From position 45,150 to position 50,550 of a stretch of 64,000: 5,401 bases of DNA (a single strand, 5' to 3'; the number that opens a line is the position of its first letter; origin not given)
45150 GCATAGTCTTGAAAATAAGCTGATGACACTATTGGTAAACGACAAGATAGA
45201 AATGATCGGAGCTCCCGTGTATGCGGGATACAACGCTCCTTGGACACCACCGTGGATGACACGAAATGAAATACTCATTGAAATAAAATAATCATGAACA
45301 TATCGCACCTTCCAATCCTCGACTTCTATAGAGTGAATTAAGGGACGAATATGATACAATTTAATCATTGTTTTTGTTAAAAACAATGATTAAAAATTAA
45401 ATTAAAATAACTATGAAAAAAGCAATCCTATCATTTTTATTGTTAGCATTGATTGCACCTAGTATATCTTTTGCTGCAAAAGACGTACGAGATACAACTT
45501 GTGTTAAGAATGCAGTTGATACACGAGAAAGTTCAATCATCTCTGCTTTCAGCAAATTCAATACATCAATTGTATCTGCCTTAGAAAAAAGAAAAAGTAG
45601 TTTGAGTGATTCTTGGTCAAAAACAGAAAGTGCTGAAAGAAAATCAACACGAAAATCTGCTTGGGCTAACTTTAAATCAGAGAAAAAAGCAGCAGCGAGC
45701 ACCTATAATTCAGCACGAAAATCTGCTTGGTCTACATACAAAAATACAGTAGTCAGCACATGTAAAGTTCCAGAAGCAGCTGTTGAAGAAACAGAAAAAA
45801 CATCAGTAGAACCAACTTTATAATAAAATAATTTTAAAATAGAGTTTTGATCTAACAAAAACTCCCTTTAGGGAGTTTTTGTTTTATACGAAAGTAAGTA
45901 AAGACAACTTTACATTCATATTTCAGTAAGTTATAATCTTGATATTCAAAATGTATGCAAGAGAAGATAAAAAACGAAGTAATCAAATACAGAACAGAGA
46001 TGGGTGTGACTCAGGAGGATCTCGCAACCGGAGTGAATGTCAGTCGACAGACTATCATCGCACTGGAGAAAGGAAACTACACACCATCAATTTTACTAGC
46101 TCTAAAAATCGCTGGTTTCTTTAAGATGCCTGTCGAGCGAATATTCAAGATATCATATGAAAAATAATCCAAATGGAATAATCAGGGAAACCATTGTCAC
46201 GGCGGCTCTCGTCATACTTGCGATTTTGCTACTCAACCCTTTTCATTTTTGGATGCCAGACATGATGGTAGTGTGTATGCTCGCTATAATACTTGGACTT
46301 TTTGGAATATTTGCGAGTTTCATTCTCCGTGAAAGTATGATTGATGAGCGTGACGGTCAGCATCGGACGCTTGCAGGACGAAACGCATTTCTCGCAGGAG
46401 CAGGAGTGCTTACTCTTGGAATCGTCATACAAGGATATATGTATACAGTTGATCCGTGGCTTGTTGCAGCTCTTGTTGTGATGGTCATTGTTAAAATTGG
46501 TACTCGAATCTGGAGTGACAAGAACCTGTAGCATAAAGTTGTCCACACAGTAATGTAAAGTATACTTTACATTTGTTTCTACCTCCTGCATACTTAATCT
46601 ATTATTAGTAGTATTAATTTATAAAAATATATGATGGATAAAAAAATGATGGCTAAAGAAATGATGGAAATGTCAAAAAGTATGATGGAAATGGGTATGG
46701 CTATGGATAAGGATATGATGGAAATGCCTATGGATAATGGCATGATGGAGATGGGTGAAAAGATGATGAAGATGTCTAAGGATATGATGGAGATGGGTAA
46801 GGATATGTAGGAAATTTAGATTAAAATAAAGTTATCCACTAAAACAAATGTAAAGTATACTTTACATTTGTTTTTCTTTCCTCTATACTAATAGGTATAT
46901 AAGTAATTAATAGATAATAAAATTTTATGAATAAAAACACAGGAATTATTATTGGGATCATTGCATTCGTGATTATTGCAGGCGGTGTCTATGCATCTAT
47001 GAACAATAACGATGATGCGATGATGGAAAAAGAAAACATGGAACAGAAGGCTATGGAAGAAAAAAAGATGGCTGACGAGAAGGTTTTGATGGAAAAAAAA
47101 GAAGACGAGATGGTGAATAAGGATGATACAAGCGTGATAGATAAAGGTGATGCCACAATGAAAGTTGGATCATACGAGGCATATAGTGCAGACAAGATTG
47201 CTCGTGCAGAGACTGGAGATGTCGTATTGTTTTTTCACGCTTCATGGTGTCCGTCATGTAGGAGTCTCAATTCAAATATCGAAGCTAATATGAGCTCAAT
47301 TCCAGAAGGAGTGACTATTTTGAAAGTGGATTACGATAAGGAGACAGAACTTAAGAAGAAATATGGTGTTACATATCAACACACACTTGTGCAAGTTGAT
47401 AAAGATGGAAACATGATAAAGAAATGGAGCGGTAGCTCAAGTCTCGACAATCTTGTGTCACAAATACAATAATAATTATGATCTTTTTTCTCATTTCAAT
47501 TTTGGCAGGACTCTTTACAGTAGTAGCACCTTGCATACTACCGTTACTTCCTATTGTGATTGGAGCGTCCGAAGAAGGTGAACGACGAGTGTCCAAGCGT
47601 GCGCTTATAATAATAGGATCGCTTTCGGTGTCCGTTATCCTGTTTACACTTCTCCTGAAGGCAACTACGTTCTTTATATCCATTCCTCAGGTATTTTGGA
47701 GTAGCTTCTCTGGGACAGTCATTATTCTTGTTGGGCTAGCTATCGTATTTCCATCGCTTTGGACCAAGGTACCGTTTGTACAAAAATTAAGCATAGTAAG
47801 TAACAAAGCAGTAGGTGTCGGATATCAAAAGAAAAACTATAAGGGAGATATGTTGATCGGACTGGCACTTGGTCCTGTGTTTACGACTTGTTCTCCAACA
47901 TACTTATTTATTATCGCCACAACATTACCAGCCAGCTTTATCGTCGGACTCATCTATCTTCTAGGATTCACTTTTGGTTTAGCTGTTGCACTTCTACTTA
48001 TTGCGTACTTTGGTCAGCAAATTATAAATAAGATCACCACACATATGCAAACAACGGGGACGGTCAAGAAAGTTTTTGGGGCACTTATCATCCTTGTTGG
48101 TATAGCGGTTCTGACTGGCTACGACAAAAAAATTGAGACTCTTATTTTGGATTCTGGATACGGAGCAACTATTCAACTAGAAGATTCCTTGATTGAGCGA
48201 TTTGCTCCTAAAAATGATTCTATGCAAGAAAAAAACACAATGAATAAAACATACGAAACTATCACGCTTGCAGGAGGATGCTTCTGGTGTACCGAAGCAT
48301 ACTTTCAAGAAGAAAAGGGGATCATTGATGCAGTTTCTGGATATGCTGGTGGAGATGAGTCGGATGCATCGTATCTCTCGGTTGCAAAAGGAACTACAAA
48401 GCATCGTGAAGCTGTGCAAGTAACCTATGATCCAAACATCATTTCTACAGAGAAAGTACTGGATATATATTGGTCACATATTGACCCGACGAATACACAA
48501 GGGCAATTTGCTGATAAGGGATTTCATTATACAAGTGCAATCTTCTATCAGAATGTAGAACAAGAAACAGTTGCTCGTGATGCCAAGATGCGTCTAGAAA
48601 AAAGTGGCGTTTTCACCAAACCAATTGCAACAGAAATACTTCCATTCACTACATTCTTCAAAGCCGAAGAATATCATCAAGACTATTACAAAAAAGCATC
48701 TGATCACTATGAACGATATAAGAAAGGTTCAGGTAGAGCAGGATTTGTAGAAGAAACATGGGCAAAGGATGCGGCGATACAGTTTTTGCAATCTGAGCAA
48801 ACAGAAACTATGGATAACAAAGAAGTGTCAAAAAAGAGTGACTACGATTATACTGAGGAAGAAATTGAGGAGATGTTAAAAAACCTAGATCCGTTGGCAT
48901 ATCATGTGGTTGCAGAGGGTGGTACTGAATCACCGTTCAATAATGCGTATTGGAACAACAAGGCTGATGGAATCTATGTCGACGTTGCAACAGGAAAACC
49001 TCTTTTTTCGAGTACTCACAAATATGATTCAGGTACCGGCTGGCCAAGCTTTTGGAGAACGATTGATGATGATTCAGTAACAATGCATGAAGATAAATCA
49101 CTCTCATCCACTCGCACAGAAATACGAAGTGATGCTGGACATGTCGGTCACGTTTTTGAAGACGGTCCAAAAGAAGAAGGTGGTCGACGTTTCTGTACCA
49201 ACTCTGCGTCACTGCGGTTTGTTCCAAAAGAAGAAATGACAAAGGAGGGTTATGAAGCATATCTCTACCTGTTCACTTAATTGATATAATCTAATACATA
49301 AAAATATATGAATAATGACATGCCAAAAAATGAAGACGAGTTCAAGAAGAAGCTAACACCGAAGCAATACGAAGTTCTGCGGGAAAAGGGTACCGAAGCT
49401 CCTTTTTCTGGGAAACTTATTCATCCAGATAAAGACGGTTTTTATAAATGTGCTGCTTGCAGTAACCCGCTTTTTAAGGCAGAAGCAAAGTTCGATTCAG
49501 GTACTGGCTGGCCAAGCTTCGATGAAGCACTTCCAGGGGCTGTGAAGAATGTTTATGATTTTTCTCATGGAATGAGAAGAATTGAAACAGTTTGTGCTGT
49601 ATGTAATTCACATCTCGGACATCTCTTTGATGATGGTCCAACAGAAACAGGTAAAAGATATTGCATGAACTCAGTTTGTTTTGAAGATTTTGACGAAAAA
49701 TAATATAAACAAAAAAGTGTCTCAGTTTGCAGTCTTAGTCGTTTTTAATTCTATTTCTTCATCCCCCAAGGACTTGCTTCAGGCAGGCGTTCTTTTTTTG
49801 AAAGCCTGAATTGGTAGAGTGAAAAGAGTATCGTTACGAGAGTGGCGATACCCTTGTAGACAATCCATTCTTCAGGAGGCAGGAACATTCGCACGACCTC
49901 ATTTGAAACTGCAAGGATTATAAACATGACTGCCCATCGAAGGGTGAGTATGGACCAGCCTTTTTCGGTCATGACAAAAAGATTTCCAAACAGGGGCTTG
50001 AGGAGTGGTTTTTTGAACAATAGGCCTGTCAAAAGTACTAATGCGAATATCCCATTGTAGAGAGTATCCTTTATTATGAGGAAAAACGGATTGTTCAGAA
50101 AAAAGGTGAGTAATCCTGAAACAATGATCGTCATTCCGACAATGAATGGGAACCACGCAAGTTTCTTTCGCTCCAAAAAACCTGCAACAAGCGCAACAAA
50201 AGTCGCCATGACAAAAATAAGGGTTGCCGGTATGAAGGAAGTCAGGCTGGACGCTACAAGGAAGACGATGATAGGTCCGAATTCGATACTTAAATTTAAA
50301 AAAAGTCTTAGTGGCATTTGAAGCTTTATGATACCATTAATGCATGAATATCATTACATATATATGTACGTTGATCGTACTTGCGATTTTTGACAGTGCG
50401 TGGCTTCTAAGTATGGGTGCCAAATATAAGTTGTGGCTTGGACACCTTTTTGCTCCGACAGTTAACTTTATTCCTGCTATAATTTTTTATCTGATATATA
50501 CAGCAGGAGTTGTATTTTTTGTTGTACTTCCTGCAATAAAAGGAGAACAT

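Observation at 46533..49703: Methionine-sulfoxide repair cluster led by a 44%-Met peptide and duplicated palindromic operator-promoters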

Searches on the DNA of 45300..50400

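Call 69: search_rna_families(source=window, start=45300, end=50400, threshold=evalue, max_evalue=1)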
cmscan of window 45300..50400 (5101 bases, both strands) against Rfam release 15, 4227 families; matches with E-value up to 1: 2.
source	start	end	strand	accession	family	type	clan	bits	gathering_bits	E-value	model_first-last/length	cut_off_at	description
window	45849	45916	-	RF02064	STnc370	Gene; sRNA;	-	31.7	54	0.19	1-71/71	no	Enterobacterial sRNA STnc370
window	45841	45966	+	RF02577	tsr24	Gene; sRNA;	-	25.6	50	0.0088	1-238/238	no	S. aureus tsr24 small RNA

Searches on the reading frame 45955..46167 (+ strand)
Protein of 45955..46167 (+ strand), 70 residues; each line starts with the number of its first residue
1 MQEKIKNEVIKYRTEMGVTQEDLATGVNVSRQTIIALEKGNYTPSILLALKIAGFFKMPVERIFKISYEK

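Call 5: search_protein_families(library=pfam, proteins=[window:45955-46167:+], max_evalue=0.01)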
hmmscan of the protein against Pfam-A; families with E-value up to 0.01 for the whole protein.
window:45955-46167:+ (70 aa): 5 families
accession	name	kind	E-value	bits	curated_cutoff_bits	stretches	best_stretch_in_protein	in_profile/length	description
PF01381.28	HTH_3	-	4.4e-12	46.3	23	1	11-61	3-53/55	Helix-turn-helix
PF12844.13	HTH_19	-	9.6e-07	29.1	30.2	1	11-63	6-58/64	Helix-turn-helix domain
PF13413.12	HTH_25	-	0.00035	20.8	24.6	1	12-42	5-35/62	Helix-turn-helix domain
PF13560.12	HTH_31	-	0.00057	20.6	27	1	12-46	9-44/64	Helix-turn-helix domain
PF04545.22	Sigma70_r4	-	0.0046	16.9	24.1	0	8-39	11-42/50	Sigma-70, region 4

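Call 6: search_protein_families(library=ncbifam, proteins=[window:45955-46167:+], max_evalue=0.01)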
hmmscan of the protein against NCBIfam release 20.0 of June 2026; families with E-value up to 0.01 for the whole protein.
window:45955-46167:+ (70 aa): 10 families
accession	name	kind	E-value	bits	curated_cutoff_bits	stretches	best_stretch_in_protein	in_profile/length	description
TIGR03070.1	couple_hipB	subfamily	2.9e-09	36.7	71.65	1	4-52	2-50/58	type II toxin-antitoxin system Y4mF family antitoxin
NF041951.1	phage_RstR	subfamily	1.2e-07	32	80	1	4-63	2-61/108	RstR family transcriptional repressor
NF003162.0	PRK04140.1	equivalog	1e-05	24.7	263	1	9-62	130-184/317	transcriptional regulator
TIGR00270.2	TIGR00270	equivalog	1.3e-05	25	110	1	7-54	78-125/159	multiprotein bridging factor aMBF1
NF006015.0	PRK08154.1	subfamily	2.5e-05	23.6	204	1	5-64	31-90/314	anaerobic benzoate catabolism transcriptional regulator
NF047948.1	male_kill_WMK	equivalog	9.4e-05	22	300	1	3-55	161-213/300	WO male-killing family protein Wmk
NF052239.1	antitox_spr1629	equivalog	0.0007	18.8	335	1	11-59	9-57/377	spr1629 family repressor/antitoxin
TIGR02607.1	antidote_HigA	equivalog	0.0008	19.2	47.7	1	14-58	17-61/81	HigA family addiction module antitoxin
NF003057.0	PRK03975.1-5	subfamily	0.0044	16.7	168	1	6-41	10-44/134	putative transcriptional regulator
TIGR03830.1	CxxCG_CxxCG_HTH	subfamily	0.007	16.2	61.8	1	5-47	66-108/127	type II TA system antitoxin MqsA family protein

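Call 53: search_solved_structures(query=window:45955-46164:+, max_evalue=0.001)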
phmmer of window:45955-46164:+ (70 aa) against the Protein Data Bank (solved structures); distinct sequences matched with E-value up to 0.001: 4.
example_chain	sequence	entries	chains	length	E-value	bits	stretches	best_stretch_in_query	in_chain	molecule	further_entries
9k3w_A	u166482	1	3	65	1.5e-11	47.2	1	6-65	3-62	Transcriptional regulator, PbsX family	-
2xiu_A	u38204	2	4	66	6.6e-10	42.1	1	10-65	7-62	CYLR2 | CYLR2 SYNONYM CYTOLYSIN REPRESSOR 2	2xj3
1utx_A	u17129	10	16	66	6.7e-10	42.1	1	10-65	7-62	CYLR2 | cytolysin regulator 2 | PUTATIVE TRANSCRIPTION REGULATOR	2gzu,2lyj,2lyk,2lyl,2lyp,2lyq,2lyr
8tac_A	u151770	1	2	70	4.7e-05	26.8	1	4-53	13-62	DBP48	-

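Call 58: search_solved_structures(query=window:45955-46164:+, max_evalue=0.000001, show_alignments=3)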
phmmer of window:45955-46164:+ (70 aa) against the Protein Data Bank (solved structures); distinct sequences matched with E-value up to 0.000001: 3.
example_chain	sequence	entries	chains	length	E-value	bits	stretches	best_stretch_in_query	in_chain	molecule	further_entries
9k3w_A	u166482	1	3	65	1.5e-11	47.2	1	6-65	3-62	Transcriptional regulator, PbsX family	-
2xiu_A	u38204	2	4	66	6.6e-10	42.1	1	10-65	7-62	CYLR2 | CYLR2 SYNONYM CYTOLYSIN REPRESSOR 2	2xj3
1utx_A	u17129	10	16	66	6.7e-10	42.1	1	10-65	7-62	CYLR2 | cytolysin regulator 2 | PUTATIVE TRANSCRIPTION REGULATOR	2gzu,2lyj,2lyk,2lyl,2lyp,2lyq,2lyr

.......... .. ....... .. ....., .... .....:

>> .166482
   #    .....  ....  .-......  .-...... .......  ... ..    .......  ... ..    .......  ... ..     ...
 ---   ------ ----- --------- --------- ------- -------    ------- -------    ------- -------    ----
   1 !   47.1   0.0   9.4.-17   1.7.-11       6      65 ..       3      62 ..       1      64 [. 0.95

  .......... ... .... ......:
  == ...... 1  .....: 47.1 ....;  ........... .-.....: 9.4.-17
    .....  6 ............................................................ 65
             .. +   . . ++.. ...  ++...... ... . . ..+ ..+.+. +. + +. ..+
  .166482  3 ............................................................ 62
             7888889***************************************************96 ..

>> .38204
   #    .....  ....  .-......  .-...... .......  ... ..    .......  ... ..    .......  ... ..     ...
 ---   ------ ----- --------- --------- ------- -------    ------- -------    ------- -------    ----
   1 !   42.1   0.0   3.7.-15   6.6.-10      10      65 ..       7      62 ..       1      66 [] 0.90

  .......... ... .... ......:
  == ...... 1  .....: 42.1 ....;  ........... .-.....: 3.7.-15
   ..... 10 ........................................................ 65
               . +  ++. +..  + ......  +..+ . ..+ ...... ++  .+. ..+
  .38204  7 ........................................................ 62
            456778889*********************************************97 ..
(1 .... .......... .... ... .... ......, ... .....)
